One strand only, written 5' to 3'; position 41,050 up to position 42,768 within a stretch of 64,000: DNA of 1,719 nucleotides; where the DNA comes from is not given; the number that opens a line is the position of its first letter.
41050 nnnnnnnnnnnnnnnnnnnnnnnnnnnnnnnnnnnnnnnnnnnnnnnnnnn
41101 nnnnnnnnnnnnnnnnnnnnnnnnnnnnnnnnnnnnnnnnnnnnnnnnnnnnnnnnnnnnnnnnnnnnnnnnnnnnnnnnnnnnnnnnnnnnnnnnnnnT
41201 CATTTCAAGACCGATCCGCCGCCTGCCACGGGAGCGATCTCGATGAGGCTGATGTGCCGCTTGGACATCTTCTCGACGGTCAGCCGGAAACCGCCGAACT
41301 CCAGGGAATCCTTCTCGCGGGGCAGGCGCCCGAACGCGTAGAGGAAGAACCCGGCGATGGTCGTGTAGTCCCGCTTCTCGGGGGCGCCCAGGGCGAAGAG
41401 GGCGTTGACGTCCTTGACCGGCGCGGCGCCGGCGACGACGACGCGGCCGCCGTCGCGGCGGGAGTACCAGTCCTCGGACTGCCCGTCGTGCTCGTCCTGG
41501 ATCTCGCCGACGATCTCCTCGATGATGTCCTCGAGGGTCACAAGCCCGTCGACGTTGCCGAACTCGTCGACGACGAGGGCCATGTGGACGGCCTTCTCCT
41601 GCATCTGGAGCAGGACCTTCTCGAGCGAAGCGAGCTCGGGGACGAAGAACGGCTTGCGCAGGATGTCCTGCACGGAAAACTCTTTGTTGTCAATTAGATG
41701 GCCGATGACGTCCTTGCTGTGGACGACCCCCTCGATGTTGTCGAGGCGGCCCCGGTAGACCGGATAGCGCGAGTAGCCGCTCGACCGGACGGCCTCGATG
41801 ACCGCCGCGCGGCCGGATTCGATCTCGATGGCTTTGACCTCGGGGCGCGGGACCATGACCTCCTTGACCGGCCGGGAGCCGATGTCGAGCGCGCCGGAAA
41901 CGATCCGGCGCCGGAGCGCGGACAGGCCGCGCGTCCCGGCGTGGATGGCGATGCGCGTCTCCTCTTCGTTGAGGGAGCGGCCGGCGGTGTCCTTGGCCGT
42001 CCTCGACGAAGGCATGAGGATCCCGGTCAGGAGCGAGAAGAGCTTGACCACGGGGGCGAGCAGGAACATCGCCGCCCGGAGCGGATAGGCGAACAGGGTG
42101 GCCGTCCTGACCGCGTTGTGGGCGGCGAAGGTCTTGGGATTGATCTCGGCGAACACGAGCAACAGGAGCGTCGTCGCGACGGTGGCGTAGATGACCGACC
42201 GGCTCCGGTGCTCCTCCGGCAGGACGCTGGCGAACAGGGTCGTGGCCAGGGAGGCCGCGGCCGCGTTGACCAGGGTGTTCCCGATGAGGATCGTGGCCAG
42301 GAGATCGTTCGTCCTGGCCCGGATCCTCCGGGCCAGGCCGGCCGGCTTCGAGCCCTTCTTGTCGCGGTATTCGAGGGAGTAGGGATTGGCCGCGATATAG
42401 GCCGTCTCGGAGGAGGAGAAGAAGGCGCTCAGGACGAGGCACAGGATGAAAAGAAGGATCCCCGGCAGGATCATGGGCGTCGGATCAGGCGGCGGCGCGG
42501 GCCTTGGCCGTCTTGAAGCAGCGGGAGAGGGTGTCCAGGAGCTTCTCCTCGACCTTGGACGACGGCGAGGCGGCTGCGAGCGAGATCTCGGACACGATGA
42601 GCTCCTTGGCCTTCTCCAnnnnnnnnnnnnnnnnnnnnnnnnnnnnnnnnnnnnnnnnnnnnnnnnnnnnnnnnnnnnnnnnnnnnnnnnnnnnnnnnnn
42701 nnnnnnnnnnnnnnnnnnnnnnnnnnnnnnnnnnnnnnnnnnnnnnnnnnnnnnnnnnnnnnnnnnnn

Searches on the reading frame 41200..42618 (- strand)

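Call 53: search_protein_families(library=pfam, proteins=[window:41200-42618:-], max_evalue=0.001)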
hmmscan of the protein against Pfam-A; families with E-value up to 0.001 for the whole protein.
window:41200-42618:- (472 aa): 3 families
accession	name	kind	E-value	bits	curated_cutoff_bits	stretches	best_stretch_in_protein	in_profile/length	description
PF01595.25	CNNM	-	5.4e-41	140.7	28.4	1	55-229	1-172/181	Cyclin M transmembrane N-terminal domain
PF03471.22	CorC_HlyC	-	1.1e-18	67.5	27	1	388-463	3-79/81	Transporter associated domain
PF00571.33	CBS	-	7.3e-14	52.3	24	1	316-370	1-56/57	CBS domain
